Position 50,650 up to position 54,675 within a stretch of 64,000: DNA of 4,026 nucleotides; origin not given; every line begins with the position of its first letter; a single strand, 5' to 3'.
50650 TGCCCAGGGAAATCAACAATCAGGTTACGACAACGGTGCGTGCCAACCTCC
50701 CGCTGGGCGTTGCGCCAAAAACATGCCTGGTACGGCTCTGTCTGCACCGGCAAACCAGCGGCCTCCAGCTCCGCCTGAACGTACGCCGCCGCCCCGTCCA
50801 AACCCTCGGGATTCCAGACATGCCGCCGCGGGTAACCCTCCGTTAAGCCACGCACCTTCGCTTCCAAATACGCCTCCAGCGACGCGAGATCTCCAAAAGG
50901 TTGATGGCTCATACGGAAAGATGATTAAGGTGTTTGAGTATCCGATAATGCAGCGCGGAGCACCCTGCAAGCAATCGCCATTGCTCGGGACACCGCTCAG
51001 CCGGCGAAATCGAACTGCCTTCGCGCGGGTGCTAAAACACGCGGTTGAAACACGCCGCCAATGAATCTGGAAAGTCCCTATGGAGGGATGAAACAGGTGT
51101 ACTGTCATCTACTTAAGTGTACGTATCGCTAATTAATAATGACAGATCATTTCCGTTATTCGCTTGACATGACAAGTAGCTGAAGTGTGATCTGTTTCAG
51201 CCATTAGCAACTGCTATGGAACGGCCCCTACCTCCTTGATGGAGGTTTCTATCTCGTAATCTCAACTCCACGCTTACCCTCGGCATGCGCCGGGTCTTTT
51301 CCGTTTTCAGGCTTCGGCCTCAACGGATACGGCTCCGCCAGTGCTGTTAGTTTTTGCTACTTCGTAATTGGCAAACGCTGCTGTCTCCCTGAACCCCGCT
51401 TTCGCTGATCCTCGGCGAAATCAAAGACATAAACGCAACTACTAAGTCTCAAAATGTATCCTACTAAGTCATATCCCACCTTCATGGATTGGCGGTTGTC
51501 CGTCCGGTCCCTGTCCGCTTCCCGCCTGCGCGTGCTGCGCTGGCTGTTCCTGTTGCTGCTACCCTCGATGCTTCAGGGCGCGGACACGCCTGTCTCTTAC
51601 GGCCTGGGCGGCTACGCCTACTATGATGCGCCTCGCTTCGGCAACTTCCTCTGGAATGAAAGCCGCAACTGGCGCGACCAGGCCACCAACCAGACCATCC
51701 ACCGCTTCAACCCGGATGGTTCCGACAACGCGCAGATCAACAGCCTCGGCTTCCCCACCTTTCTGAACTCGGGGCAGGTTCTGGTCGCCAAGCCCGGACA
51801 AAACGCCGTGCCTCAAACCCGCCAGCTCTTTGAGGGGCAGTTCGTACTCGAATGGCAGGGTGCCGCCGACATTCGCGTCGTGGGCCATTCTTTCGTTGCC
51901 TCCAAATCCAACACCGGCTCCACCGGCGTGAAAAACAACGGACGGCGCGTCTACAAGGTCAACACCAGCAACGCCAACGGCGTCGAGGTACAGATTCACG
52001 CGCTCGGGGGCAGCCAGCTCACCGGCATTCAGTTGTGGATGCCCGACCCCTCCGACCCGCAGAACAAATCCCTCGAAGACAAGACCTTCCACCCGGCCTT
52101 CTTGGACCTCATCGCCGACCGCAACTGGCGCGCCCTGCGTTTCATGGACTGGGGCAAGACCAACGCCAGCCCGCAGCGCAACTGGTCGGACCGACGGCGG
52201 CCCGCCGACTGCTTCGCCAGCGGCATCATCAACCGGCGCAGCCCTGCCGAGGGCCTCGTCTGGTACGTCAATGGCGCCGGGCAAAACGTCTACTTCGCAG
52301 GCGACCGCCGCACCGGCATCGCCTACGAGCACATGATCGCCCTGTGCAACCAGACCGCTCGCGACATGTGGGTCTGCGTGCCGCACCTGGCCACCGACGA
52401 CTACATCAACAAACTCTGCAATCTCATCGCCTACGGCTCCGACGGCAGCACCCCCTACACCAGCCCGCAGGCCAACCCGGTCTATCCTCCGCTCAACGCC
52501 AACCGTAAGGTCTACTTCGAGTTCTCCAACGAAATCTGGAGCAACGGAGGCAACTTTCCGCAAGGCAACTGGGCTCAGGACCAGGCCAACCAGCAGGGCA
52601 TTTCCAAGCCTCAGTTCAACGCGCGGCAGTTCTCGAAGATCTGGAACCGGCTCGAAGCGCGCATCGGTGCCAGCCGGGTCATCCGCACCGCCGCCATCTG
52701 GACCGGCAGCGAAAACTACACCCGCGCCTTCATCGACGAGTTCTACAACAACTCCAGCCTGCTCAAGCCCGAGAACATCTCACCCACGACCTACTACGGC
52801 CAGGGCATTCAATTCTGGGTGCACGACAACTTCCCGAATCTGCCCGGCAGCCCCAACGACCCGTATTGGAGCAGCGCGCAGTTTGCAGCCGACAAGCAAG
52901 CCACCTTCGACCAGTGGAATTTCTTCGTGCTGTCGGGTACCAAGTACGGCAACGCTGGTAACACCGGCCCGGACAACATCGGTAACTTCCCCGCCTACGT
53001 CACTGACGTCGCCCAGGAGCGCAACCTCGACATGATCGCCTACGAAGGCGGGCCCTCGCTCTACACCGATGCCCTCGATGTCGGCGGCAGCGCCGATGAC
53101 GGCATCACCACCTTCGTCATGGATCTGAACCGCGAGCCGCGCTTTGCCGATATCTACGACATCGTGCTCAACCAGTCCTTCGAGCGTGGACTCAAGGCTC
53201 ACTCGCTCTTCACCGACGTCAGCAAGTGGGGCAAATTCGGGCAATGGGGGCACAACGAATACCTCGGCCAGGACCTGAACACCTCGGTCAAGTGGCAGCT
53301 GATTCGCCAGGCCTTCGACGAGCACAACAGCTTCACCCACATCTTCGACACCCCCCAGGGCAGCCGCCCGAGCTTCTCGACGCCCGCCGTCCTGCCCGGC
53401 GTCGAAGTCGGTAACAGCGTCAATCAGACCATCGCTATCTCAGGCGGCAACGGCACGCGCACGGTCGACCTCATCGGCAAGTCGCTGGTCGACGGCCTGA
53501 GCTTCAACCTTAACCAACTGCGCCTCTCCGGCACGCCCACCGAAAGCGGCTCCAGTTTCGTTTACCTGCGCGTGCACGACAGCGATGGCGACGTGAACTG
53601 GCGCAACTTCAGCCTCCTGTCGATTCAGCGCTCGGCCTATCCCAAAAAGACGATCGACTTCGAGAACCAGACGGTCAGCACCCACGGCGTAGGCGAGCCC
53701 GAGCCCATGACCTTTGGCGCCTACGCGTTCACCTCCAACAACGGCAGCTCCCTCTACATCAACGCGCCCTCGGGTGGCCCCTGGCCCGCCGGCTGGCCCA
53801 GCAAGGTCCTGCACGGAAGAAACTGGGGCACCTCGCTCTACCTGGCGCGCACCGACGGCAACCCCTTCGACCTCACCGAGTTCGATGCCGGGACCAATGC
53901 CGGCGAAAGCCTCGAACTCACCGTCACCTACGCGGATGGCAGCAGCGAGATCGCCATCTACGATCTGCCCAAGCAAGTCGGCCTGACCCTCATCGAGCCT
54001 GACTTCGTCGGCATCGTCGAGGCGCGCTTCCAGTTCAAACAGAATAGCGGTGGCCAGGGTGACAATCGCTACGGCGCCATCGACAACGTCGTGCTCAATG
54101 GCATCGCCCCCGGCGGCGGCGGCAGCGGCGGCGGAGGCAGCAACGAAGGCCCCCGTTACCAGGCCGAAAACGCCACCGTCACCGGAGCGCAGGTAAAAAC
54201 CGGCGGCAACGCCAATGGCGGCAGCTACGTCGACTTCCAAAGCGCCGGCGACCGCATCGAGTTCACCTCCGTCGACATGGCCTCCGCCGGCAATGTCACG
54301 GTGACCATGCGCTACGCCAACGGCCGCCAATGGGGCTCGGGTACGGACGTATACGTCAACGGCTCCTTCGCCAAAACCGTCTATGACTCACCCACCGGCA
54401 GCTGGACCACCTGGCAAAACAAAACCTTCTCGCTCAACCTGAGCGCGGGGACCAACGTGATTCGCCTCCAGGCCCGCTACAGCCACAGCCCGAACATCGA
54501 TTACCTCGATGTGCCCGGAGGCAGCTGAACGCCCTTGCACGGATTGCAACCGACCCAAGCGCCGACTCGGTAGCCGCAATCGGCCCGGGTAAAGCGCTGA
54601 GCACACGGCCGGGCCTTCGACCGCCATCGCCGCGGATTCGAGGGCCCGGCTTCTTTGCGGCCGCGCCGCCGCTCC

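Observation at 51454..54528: Paralog of the giant protein on the opposite strand, with the C-terminal modules swapped for a CBM6/35-like domain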

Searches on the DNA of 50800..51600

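Call 21: search_rna_families(source=window, start=50800, end=51600, threshold=evalue, max_evalue=1)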
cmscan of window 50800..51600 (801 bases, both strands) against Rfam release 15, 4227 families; matches with E-value up to 1: 0.
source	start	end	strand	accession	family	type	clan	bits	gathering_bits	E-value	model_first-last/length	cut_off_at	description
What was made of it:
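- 50913..51453 (.): Divergent intergenic region between the M28 peptidase gene (-) and ORF A (+). No Rfam match (call 21).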

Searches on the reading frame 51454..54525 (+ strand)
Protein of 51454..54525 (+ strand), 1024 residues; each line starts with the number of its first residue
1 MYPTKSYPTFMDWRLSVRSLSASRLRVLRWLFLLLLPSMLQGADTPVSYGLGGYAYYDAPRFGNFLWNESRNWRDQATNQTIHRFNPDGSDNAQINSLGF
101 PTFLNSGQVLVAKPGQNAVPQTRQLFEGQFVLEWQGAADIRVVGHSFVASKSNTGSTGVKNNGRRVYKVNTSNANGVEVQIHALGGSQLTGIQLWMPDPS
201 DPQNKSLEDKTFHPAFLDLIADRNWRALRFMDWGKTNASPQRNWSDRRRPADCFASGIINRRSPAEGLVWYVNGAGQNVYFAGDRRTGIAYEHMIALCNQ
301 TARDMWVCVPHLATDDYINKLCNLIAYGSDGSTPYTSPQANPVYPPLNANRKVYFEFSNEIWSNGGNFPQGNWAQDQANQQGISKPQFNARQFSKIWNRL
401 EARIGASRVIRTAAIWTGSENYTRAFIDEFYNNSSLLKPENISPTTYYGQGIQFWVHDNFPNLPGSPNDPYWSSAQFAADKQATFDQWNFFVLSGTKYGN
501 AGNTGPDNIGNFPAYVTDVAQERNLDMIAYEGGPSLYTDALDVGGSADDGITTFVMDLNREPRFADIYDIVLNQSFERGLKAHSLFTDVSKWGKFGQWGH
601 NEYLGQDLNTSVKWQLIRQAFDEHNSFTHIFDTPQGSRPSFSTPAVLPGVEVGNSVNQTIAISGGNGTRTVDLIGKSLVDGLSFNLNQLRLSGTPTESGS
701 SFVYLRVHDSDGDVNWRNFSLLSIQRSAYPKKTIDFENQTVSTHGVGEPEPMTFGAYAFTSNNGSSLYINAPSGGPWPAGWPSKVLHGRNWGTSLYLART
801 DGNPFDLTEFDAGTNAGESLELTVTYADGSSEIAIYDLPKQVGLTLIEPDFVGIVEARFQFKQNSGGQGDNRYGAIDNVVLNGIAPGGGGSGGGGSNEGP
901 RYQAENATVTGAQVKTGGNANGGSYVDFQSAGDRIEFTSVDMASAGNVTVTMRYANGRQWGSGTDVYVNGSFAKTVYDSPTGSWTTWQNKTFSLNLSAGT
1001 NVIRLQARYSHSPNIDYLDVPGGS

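Call 4: search_protein_families(library=pfam, proteins=[window:51454-54525:+], max_evalue=1)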
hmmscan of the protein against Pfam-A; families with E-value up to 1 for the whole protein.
window:51454-54525:+ (1024 aa): 6 families
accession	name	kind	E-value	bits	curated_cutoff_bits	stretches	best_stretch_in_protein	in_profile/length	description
PF03422.21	CBM_6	-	1.4e-12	48.4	28.9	1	903-1018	1-121/125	Carbohydrate binding module (family 6)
PF16990.11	CBM_35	-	4.1e-07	30.8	28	1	901-1020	2-118/121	Carbohydrate binding module (family 35)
PF18099.7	CBM_35_2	-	6.4e-05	23.4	23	1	915-998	8-90/112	Carbohydrate binding module (family 35)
PF22704.2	CBM13-like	-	7.4e-05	23.3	30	1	936-1006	3-72/82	Alpha-galactosidase, CBM13 domain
PF22815.2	CatAgl_D1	-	0.00067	20.1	27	1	906-993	17-108/159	Alpha-1,3-glucanase catalytic domain D1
PF05345.18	He_PIG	-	0.0052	17.6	24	1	642-715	5-87/96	Putative Ig domain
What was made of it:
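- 53371..53628 (+): Ig-like (He_PIG / SraP-like) domain of A, aa 640-725. Weak He_PIG hit in A (call 4).
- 54148..54525 (+): CBM35/CBM6 module, aa 899-1024. Pfam CBM_6 at 1.4e-12 and CBM_35 at 4.1e-07, both above their cut-offs (call 4).
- On CBM35 / CBM6: CBM_6 scores 48.4 bits against 28.9, and CBM_35 scores 30.8 against 28 (call 4).
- On He_PIG Ig-like domain: A scores 17.6 bits, below the cut-off of 24 (call 4).
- Checked: He_PIG is sub-threshold in A (17.6 bits against a cut-off of 24, call 4). Pfam CBM_6 scores 48.4 bits (cut-off 28.9) and CBM_35 scores 30.8 bits (cut-off 28) at A 901-1020 (call 4).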

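Call 5: search_solved_structures(query=window:51454-54525:+, max_evalue=10, show_alignments=3)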
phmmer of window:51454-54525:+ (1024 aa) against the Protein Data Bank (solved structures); distinct sequences matched with E-value up to 10: 15.
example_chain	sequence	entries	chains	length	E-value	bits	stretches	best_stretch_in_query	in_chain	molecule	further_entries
4qb1_A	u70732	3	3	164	4.7e-14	54.7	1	887-1020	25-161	Xyn30D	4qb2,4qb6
2w47_A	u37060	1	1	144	2.7e-13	52.2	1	902-1020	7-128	LIPOLYTIC ENZYME, G-D-S-L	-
2w1w_A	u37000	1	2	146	2.8e-13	52.2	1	902-1020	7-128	LIPOLYTIC ENZYME, G-D-S-L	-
4qaw_A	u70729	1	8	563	9.2e-13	50.5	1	887-1021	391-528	Xyn30D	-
2vzp_A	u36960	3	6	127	1.3e-12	50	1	901-1018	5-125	EXO-BETA-D-GLUCOSAMINIDASE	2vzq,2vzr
2w87_A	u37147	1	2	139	4.8e-11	44.8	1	921-1023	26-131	ESTERASE D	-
2w46_A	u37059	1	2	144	5.3e-11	44.7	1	921-1023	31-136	ESTERASE D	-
5x7o_A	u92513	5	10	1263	2.3e-09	39.2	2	901-1021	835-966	Glycoside hydrolase family 31 alpha-glucosidase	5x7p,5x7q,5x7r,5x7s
2w3j_A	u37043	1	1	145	1.1e-07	33.6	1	921-1022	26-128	CARBOHYDRATE BINDING MODULE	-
1uxz_A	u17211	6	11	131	4.6e-05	25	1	906-1008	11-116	CELLULASE B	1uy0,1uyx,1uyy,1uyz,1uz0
2wz8_A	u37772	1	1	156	0.00018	23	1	902-1019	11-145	CELLULOSOME PROTEIN DOCKERIN TYPE I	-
1gmm_A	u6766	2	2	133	0.004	18.6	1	908-1018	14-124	CBM6 | XYLANASE U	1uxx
4m03_A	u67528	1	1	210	0.038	15.3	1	637-725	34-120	Serine-rich adhesin for platelets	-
4m02_A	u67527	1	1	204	0.081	14.3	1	649-712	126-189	Serine-rich adhesin for platelets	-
9r34_A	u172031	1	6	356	3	9.1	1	886-945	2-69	NTPase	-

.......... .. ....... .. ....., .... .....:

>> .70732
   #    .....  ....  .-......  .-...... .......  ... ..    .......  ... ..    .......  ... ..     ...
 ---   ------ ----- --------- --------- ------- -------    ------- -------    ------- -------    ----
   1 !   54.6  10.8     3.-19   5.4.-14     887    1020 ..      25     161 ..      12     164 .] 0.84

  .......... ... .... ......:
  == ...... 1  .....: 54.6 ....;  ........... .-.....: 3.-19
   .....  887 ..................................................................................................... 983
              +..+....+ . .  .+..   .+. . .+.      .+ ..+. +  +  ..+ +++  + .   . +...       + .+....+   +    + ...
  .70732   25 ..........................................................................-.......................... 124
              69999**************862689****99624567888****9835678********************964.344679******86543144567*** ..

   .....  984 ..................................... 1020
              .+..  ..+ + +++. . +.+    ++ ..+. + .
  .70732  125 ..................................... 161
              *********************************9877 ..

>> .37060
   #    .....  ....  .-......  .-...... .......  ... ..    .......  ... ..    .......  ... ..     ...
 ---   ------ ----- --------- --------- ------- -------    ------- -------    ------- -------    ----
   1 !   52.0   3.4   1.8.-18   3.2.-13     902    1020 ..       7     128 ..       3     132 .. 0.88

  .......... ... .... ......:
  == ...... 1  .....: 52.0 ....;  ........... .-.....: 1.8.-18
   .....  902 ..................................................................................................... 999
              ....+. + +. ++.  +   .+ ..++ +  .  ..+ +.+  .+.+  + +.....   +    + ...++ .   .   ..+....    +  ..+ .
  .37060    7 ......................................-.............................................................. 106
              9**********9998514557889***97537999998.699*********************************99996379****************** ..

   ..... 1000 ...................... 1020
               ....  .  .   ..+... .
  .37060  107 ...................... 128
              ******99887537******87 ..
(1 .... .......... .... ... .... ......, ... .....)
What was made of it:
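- On CBM35 / CBM6: In the HMMER alignment to 2w47, TGSWTTW aligns with TGAWTTW and SPNIDYL aligns with GPNVDYL (call 5).
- Closest known: Uronate-binding CBM35 modules: Rhe-CBM35. Same: The aligned stacking Trp and basal Asn are conserved, as is an RYANG motif (call 5).
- Closest known: Uronate-binding CBM35 modules: Rhe-CBM35. Different: The alignment puts Gln where 2w47 has a His in the YVNYHN segment (call 5), so uronate specificity is not assured.
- Checked: phmmer hits CBM35 structures at 5e-14 to 1e-12 (call 5).
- The stacking Trp (TGSWTTW) and the basal Asn (SPNIDYL) align with those of 2w47 (call 5).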

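Call 6: search_protein_families(library=ncbifam, proteins=[window:51454-54525:+], max_evalue=1)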
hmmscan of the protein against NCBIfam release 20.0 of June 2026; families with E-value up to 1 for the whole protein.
window:51454-54525:+ (1024 aa): 1 family
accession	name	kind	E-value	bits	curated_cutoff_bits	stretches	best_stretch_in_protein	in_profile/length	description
TIGR04031.1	Htur_1727_fam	subfamily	0.18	11.8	57.2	1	288-308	41-61/71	Htur_1727 family rSAM-partnered candidate RiPP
